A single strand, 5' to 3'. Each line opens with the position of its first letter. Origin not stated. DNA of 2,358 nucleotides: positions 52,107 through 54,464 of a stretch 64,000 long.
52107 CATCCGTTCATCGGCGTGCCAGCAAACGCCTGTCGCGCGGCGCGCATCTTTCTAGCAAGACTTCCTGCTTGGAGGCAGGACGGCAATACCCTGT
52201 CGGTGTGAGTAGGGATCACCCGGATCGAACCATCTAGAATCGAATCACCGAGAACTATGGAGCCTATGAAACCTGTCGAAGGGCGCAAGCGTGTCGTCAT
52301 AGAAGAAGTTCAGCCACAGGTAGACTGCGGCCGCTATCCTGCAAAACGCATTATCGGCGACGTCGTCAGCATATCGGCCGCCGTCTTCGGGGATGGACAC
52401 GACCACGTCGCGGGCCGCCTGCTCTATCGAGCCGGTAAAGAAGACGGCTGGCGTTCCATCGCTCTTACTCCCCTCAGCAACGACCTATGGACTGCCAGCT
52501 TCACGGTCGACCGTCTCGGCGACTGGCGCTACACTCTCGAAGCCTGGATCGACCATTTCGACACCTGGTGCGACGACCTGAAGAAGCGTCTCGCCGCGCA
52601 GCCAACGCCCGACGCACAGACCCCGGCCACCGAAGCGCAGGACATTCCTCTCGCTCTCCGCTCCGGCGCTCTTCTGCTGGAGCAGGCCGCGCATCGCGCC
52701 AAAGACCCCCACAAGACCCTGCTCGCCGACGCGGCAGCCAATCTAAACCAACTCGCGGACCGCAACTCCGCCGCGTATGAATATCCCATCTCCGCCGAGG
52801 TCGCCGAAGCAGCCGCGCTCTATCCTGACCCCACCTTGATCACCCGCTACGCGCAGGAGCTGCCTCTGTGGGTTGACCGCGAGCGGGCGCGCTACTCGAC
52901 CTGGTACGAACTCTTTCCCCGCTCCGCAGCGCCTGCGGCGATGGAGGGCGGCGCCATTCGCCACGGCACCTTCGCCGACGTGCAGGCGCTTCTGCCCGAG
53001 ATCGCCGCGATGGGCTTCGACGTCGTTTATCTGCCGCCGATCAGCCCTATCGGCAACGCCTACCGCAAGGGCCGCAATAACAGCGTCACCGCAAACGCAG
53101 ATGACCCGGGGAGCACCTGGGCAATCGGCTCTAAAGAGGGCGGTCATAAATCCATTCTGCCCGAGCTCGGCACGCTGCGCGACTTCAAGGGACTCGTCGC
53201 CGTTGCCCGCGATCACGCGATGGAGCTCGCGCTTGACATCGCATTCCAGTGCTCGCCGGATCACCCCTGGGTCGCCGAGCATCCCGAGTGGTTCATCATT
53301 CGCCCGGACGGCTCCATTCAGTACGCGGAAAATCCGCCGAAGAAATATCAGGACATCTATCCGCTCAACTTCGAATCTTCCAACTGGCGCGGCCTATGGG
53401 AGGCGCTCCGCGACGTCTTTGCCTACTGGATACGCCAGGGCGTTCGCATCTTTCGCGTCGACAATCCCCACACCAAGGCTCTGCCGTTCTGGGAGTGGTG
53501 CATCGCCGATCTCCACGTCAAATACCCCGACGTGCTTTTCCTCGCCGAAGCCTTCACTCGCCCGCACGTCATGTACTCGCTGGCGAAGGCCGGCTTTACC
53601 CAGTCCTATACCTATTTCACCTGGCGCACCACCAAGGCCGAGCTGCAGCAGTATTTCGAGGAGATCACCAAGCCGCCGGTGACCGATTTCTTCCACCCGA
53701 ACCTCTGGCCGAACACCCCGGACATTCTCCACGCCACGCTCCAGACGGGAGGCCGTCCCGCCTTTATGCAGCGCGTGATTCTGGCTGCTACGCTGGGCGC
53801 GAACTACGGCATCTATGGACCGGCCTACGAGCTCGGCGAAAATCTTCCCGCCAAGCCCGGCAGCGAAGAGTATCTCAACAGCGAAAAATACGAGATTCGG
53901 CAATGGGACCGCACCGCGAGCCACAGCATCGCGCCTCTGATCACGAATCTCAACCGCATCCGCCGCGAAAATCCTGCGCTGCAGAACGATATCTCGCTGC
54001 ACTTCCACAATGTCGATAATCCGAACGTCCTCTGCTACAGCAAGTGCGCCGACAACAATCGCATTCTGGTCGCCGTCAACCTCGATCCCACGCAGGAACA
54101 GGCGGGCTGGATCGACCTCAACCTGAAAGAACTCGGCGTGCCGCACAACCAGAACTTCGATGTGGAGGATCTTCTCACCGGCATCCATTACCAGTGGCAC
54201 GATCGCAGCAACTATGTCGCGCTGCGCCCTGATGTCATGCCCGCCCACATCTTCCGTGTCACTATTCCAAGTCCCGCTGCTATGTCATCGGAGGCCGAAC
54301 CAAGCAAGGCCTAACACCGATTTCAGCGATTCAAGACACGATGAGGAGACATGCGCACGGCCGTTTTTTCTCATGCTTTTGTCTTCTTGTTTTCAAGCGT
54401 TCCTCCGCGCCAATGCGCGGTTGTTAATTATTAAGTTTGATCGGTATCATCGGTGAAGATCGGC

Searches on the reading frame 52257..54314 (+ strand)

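Call 64: search_protein_families(library=pfam, proteins=[window:52257-54314:+], max_evalue=0.01)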
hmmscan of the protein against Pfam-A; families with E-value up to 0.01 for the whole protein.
window:52257-54314:+ (685 aa): 4 families
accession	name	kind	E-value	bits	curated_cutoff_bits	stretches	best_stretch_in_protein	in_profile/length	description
PF11896.14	GlgE_dom_N_S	-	1.1e-56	192.5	25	1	11-208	1-179/179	Alpha-1,4-glucan:maltose-1-phosphate maltosyltransferase, domain N/S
PF21702.3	GLGE_C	-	4.5e-29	100.9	27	1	583-668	1-87/87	GLGE, C-terminal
PF16657.11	Malt_amylase_C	-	0.0001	22.8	27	1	581-622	3-41/75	Maltogenic Amylase, C-terminal domain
PF00128.31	Alpha-amylase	-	0.0001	22.1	22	1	237-391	16-148/446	Alpha amylase, catalytic domain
